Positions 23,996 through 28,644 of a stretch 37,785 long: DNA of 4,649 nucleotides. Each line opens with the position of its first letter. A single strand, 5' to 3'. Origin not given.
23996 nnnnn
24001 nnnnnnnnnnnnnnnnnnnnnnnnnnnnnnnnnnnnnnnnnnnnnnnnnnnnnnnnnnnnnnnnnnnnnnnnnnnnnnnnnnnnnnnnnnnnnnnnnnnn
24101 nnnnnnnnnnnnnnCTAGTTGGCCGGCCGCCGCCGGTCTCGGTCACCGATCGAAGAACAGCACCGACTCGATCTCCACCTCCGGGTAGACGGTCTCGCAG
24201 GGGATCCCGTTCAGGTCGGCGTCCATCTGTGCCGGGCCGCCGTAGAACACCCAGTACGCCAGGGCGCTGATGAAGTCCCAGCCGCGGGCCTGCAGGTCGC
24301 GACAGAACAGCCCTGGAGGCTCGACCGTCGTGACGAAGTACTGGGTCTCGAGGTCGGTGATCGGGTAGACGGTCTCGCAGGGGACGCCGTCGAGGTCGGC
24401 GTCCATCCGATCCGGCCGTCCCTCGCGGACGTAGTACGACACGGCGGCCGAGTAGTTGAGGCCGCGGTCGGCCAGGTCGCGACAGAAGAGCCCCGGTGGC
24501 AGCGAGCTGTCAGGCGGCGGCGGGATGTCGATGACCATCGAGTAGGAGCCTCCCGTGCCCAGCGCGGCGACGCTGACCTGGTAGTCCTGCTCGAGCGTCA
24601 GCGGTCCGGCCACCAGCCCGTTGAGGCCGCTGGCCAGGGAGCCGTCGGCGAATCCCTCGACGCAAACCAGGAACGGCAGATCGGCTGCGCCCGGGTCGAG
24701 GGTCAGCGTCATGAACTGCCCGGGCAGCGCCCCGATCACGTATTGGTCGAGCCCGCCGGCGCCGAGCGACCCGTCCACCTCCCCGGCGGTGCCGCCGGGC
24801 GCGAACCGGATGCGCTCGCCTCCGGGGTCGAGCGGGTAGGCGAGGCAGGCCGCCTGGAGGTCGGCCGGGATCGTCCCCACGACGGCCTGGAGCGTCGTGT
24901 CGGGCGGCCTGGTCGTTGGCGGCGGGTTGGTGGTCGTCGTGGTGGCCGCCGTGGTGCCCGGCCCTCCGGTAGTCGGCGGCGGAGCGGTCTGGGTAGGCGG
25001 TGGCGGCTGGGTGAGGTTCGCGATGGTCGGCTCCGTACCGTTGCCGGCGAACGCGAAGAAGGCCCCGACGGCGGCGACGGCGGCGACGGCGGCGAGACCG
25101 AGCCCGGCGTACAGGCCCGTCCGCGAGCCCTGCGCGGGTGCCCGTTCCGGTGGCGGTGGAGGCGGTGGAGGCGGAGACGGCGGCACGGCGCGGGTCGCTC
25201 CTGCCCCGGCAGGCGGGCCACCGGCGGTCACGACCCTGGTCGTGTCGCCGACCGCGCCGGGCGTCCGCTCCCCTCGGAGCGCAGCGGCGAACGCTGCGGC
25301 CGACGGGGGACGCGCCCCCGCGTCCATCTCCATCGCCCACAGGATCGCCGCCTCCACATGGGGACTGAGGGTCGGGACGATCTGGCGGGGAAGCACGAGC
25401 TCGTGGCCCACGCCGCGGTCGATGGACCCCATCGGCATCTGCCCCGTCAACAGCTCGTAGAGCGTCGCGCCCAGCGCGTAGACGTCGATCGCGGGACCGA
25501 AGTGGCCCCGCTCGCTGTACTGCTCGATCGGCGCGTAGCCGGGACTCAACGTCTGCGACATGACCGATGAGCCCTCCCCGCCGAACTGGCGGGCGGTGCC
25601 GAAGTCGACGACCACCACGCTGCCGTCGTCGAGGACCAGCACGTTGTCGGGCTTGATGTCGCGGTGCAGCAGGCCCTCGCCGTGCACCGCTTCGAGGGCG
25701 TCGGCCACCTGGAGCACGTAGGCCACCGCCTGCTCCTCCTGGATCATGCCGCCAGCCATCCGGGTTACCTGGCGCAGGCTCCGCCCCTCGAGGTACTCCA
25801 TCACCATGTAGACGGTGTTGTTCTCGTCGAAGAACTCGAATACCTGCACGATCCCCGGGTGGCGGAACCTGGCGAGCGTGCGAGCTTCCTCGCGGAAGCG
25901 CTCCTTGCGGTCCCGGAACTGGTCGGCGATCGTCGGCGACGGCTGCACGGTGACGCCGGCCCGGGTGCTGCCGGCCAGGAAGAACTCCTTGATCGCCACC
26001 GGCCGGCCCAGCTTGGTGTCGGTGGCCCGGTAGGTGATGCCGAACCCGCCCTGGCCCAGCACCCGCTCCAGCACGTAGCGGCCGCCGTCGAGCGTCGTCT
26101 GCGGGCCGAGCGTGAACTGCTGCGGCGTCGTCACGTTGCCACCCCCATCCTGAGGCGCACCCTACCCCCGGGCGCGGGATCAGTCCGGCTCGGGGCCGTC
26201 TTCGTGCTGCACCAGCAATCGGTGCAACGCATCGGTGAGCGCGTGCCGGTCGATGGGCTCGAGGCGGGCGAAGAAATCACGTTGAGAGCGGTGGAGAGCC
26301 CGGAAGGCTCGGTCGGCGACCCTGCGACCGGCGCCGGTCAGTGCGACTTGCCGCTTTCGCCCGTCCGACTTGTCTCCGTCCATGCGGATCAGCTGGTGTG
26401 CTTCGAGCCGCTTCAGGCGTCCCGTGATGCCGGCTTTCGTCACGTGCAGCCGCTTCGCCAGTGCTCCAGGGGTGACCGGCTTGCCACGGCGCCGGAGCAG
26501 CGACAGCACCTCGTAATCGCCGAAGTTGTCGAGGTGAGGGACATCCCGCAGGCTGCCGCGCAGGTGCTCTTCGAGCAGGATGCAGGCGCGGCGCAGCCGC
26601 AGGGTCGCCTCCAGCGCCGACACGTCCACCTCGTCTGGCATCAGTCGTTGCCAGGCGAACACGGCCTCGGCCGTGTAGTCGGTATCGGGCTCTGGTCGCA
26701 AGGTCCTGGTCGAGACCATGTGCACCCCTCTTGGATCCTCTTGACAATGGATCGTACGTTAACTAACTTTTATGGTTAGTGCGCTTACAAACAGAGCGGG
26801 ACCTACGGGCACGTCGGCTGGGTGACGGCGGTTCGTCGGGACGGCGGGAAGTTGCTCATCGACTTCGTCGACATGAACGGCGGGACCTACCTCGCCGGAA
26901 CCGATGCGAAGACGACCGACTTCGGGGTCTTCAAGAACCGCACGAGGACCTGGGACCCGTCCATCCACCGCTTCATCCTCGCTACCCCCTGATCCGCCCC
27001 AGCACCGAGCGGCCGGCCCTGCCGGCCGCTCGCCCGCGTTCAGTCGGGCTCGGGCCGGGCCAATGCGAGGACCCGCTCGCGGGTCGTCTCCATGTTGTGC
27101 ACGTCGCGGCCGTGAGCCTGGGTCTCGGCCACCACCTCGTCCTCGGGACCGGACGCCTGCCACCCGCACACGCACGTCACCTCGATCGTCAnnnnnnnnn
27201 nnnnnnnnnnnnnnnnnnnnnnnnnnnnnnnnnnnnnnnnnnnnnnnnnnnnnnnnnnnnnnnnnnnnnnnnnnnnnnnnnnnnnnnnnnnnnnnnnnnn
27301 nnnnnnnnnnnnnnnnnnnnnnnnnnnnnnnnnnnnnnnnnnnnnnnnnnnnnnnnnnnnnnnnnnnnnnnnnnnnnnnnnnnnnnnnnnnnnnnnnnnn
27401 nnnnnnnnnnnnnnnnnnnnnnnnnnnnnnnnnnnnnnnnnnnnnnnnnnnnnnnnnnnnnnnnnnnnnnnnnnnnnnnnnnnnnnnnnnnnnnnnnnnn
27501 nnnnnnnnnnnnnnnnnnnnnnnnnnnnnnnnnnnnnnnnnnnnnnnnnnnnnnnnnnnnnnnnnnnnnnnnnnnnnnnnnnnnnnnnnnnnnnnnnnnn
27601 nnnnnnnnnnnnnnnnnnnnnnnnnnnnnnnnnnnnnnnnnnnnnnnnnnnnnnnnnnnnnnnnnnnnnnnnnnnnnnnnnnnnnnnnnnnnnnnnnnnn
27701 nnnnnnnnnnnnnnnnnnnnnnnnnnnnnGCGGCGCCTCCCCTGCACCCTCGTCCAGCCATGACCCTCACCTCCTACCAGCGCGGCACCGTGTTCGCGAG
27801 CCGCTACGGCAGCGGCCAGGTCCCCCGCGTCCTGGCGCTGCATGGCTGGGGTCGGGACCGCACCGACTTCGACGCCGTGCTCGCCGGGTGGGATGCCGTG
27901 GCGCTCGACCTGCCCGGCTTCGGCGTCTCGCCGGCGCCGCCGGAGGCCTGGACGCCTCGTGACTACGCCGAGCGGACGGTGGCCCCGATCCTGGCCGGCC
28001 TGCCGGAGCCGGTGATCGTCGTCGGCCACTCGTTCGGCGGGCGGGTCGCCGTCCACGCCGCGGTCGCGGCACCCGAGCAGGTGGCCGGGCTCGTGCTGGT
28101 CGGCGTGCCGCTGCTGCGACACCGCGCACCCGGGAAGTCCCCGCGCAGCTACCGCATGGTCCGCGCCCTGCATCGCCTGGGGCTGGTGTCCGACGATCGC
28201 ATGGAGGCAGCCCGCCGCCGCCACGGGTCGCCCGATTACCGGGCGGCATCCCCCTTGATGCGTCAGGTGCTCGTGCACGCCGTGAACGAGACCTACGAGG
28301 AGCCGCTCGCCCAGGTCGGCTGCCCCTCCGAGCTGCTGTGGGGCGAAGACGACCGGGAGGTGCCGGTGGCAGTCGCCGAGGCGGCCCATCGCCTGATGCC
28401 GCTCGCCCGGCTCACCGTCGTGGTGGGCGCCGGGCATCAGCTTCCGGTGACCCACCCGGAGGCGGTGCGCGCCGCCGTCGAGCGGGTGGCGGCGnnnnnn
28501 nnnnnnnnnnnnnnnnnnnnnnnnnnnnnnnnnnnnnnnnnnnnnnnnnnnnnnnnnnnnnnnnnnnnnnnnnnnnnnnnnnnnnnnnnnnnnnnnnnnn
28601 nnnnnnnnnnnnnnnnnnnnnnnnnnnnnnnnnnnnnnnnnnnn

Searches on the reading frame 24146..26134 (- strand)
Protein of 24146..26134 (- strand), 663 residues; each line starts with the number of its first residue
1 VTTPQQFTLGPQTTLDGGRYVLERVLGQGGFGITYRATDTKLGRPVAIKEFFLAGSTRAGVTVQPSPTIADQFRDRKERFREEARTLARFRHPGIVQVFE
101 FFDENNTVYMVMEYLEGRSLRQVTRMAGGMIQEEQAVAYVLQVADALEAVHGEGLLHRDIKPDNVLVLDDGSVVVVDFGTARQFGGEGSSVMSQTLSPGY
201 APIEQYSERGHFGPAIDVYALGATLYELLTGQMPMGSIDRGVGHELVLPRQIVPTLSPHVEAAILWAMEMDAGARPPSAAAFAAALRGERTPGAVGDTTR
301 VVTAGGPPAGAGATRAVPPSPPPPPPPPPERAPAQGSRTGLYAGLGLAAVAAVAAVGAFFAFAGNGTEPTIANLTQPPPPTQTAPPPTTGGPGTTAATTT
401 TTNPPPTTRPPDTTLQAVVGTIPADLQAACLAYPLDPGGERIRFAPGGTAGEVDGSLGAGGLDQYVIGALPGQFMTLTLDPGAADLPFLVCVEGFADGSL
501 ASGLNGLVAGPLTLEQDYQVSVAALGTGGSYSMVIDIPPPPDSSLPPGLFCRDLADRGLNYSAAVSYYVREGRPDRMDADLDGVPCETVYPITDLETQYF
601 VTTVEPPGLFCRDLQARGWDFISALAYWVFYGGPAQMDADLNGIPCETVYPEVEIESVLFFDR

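Call 22: find_homologous_proteins(query=window:24146-26134:-, max_evalue=1e-30)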
Query window:24146-26134:- (663 aa): 7007 proteins with E <= 1e-30 among 8000 candidates; the best 120 are listed.
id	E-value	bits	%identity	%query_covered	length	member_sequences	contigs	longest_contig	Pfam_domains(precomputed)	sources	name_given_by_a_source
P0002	0.0e+0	1488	100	100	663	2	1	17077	PF07714.24,PF00069.32,PF05901.17,PF03109.23,PF14531.13,PF01636.30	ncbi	-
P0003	0.0e+0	1199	82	100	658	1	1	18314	PF07714.24,PF00069.32,PF05901.17,PF03109.23,PF14531.13,PF01636.30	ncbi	-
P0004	0.0e+0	1189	81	100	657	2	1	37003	PF07714.24,PF00069.32,PF05901.17,PF03109.23,PF14531.13,PF01636.30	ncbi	-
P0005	0.0e+0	1128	76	100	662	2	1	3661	PF07714.24,PF00069.32,PF05901.17,PF03109.23,PF14531.13,PF01636.30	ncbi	-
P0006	1.7e-275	934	64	100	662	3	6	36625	PF07714.24,PF00069.32,PF05901.17,PF03109.23,PF14531.13,PF01636.30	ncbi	-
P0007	9.1e-125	436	43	88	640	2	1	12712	PF07714.24,PF00069.32,PF01636.30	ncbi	-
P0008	3.2e-124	434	44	42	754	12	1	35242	PF06293.21,PF07714.24,PF00069.32,PF13240.12,PF00498.32,PF05445.18,PF03109.23,PF17667.8,PF01636.30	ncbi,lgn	ncbi:MAG: protein kinase [Microcoleus sp.]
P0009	6.1e-123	430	43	42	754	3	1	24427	PF06293.21,PF07714.24,PF00069.32,PF13240.12,PF00498.32,PF03109.23,PF19974.6,PF01636.30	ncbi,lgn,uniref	ncbi:protein kinase domain-containing protein [Microcoleus anatoxicus]|uniref:Protein kinase n=1 Tax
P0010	4.8e-121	424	44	42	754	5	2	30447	PF06293.21,PF07714.24,PF00069.32,PF13240.12,PF00498.32,PF05445.18,PF03109.23,PF17667.8,PF01636.30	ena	-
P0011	1.6e-120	422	-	-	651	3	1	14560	PF07714.24,PF00069.32,PF03109.23,PF01636.30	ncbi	-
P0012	1.1e-118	416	57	49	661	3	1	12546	PF07714.24,PF00069.32,PF01636.30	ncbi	-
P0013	2.7e-118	415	-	-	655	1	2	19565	PF07714.24,PF00069.32,PF03109.23,PF01636.30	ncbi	-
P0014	1.6e-116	409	56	46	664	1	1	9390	PF07714.24,PF00069.32,PF01636.30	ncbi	-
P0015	3.1e-116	408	41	34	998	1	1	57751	PF06293.21,PF07714.24,PF00069.32,PF12330.15,PF03109.23,PF14531.13,PF01163.29,PF17667.8,PF01636.30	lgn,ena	-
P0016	2.8e-110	388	63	42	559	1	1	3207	PF06293.21,PF07714.24,PF00069.32,PF03109.23,PF01636.30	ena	-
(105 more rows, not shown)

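Call 23: find_encoding_contigs(protein=P0003, flank=5000, max_places=2)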
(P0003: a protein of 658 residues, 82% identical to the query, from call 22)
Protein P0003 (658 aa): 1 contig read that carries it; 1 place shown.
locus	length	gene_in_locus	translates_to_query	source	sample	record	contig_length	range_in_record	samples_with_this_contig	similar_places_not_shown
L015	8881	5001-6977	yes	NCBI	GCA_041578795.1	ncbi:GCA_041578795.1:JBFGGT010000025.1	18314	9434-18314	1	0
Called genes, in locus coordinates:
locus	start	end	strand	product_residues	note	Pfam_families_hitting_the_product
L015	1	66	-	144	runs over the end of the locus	PF18899:DUF5655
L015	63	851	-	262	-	PF20223:DUF6582, PF00211:Guanylate_cyc (weak)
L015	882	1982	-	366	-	PF01820:Dala_Dala_lig_N, PF07478:Dala_Dala_lig_C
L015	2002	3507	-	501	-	PF08245:Mur_ligase_M, PF02875:Mur_ligase_C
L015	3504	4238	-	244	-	PF00561:Abhydrolase_1, PF12146:Hydrolase_4, PF12697:Abhydrolase_6, PF20408:Abhydrolase_11 (weak)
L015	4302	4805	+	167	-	-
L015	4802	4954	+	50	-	PF06348:DUF1059 (weak)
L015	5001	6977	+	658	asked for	PF00069:Pkinase, PF01636:APH (faint), PF07714:PK_Tyr_Ser-Thr, PF14531:Kinase-like (faint), PF03109:ABC1, PF05901:Excalibur (faint)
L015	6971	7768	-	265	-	-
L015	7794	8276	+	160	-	PF01551:Peptidase_M23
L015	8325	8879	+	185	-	?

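Call 24: find_encoding_contigs(protein=P0004, flank=5000, max_places=2)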
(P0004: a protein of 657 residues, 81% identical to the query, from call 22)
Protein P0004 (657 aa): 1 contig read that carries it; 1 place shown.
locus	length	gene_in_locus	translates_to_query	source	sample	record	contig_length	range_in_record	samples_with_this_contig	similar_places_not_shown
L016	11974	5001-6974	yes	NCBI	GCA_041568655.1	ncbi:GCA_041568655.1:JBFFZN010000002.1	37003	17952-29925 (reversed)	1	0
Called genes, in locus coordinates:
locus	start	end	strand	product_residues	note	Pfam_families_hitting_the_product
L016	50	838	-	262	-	PF20223:DUF6582, PF00211:Guanylate_cyc (weak)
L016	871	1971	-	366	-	PF01820:Dala_Dala_lig_N, PF07478:Dala_Dala_lig_C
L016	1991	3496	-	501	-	PF08245:Mur_ligase_M, PF02875:Mur_ligase_C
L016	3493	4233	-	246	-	PF00561:Abhydrolase_1, PF12146:Hydrolase_4, PF12697:Abhydrolase_6, PF06821:Ser_hydrolase (faint), PF20408:Abhydrolase_11 (weak)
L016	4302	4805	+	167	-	-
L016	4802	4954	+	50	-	PF06348:DUF1059 (weak)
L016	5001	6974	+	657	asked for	PF00069:Pkinase, PF01636:APH (faint), PF07714:PK_Tyr_Ser-Thr, PF03109:ABC1, PF14531:Kinase-like (weak), PF05901:Excalibur (faint)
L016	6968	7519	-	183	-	-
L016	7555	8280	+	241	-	-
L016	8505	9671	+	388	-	PF00108:Thiolase_N, PF02803:Thiolase_C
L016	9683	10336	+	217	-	PF00072:Response_reg, PF00196:GerE, PF08281:Sigma70_r4_2 (weak)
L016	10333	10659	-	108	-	PF02467:Whib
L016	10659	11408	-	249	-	PF02274:ADI (faint), PF19420:DDAH_eukar (faint)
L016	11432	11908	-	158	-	PF10759:BPA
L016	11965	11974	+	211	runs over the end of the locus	PF08534:Redoxin, PF00578:AhpC-TSA, PF00085:Thioredoxin (weak), PF13098:Thioredoxin_2 (weak)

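Call 25: find_encoding_contigs(protein=P0006, flank=5000, max_places=3)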
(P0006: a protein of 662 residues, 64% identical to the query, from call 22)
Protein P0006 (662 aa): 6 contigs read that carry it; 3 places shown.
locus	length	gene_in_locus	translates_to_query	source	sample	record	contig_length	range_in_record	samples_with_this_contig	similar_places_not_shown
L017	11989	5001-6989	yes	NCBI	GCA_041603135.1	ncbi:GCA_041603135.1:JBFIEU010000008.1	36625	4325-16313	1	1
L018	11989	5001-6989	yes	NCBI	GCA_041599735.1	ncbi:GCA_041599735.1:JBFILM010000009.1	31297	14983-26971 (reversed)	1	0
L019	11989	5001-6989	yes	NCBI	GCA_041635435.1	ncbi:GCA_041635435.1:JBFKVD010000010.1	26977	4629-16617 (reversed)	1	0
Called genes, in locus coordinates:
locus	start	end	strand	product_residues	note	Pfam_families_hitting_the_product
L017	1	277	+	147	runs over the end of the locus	PF10604:Polyketide_cyc2, PF08327:AHSA1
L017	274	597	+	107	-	PF12840:HTH_20, PF01022:HTH_5 (weak), PF12802:MarR_2 (weak), PF08279:HTH_11 (weak)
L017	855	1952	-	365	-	PF01820:Dala_Dala_lig_N, PF07478:Dala_Dala_lig_C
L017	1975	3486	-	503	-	PF08245:Mur_ligase_M, PF02875:Mur_ligase_C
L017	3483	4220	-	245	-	PF00561:Abhydrolase_1, PF12146:Hydrolase_4, PF12697:Abhydrolase_6, PF06821:Ser_hydrolase (faint)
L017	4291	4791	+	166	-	-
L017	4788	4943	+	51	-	PF06348:DUF1059 (weak)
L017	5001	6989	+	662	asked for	PF00069:Pkinase, PF07714:PK_Tyr_Ser-Thr, PF01636:APH (faint), PF03109:ABC1, PF14531:Kinase-like (weak), PF05901:Excalibur (faint)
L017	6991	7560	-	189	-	-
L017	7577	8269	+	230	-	-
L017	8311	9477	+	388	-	PF00108:Thiolase_N, PF00109:ketoacyl-synt (faint), PF02803:Thiolase_C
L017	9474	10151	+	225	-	PF00072:Response_reg, PF00196:GerE, PF08281:Sigma70_r4_2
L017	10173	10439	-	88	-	PF02467:Whib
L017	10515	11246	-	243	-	PF19420:DDAH_eukar (weak), PF02274:ADI (faint)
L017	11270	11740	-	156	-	PF10759:BPA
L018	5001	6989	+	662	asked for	PF00069:Pkinase, PF07714:PK_Tyr_Ser-Thr, PF01636:APH (faint), PF03109:ABC1, PF14531:Kinase-like (weak), PF05901:Excalibur (faint)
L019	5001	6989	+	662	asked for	PF00069:Pkinase, PF07714:PK_Tyr_Ser-Thr, PF01636:APH (faint), PF03109:ABC1, PF14531:Kinase-like (weak), PF05901:Excalibur (faint)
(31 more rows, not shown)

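Call 26: find_encoding_contigs(protein=P0005, flank=5000, max_places=2)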
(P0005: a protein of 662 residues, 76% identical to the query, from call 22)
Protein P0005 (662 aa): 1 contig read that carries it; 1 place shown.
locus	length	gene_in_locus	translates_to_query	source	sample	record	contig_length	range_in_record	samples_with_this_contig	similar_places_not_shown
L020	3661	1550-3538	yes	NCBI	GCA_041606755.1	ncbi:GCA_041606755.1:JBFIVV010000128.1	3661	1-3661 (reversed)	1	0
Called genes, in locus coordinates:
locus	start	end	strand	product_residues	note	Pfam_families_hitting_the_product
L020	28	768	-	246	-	PF00561:Abhydrolase_1, PF12146:Hydrolase_4, PF12697:Abhydrolase_6, PF20408:Abhydrolase_11 (weak)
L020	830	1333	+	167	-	-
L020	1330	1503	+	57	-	PF06348:DUF1059 (weak)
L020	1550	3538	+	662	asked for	PF00069:Pkinase, PF07714:PK_Tyr_Ser-Thr, PF03109:ABC1, PF14531:Kinase-like (weak), PF01636:APH (weak), PF05901:Excalibur (faint)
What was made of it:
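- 24143..26134 (-): Ser/Thr protein kinase gene (663 aa). It is the conserved upstream neighbour and serves as the left anchor of the variable site. Orthologues of 82-64% identity in calls 22-26.
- Tried and rejected: Synteny was recovered instead through kinase orthologues (calls 22-26).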

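Call 73: list_cluster_members(proteins=[P0003, P0004, P0006, P0122])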
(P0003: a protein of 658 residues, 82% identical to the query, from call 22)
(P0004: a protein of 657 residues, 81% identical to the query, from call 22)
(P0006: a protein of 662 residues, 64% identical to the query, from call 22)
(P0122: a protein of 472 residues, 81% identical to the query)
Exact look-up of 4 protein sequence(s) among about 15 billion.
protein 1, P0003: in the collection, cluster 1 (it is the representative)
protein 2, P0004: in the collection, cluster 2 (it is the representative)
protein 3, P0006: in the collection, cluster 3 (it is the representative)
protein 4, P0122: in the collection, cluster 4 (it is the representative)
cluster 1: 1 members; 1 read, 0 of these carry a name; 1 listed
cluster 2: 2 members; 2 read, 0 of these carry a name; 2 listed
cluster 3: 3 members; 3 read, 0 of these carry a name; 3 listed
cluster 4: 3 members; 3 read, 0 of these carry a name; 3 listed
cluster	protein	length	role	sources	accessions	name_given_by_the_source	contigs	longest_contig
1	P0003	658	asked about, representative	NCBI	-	-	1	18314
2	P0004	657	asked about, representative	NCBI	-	-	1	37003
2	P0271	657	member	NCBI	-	-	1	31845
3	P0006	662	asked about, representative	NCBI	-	-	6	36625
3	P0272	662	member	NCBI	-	-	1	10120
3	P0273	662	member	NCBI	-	-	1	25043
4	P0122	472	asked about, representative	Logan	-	-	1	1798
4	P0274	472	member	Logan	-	-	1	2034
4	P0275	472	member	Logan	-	-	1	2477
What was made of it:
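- Tried and rejected: The collection holds no names for these MAG proteins (call 73).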

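Call 74: find_encoding_contigs(protein=P0275, flank=3000, max_places=3)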
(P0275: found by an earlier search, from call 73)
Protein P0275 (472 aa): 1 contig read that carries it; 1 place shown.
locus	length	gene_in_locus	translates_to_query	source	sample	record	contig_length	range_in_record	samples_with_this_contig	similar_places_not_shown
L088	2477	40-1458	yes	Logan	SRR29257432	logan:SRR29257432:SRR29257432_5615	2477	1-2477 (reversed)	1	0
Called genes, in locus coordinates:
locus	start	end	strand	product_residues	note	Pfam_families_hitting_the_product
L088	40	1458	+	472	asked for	PF13676:TIR_2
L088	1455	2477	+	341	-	?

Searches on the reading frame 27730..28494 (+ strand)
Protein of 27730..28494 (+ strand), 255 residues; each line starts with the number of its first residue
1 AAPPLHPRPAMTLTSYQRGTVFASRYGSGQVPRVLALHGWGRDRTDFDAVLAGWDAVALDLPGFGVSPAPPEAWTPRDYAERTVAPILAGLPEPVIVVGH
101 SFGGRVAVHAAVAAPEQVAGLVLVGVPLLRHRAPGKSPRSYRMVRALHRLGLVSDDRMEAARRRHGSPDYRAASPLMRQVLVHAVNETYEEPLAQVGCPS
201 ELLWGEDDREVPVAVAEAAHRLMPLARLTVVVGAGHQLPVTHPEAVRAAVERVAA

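Call 14: search_protein_families(library=pfam, proteins=[window:27730-28494:+], max_evalue=0.01)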
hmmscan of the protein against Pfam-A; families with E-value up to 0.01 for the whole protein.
window:27730-28494:+ (255 aa): 9 families
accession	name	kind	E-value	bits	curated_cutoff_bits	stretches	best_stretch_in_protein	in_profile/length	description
PF12697.13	Abhydrolase_6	-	1.3e-21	78.7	26.3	1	34-249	1-217/217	Alpha/beta hydrolase family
PF00561.26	Abhydrolase_1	-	4.5e-17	63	25.8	1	32-126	1-102/245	alpha/beta hydrolase fold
PF12146.15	Hydrolase_4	-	4.1e-09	36.5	27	1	51-238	29-234/239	Serine aminopeptidase, S33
PF20408.4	Abhydrolase_11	-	5e-06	26.8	27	1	82-135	66-116/193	Alpha/beta hydrolase domain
PF06821.19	Ser_hydrolase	-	6.2e-05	23.4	22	1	88-129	50-93/172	Serine hydrolase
PF00975.26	Thioesterase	-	0.0013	19.5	26.4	1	54-137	28-113/226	Thioesterase domain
PF07819.20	PGAP1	-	0.0015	18.8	24.3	1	91-129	89-130/233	PGAP1-like alpha/beta domain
PF11187.14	Mbeg1-like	-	0.0054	16.6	21.1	1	80-119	71-110/224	Mbeg1-like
PF06259.18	Abhydrolase_8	-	0.0088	16.2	20.5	0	94-134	110-150/178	Alpha/beta hydrolase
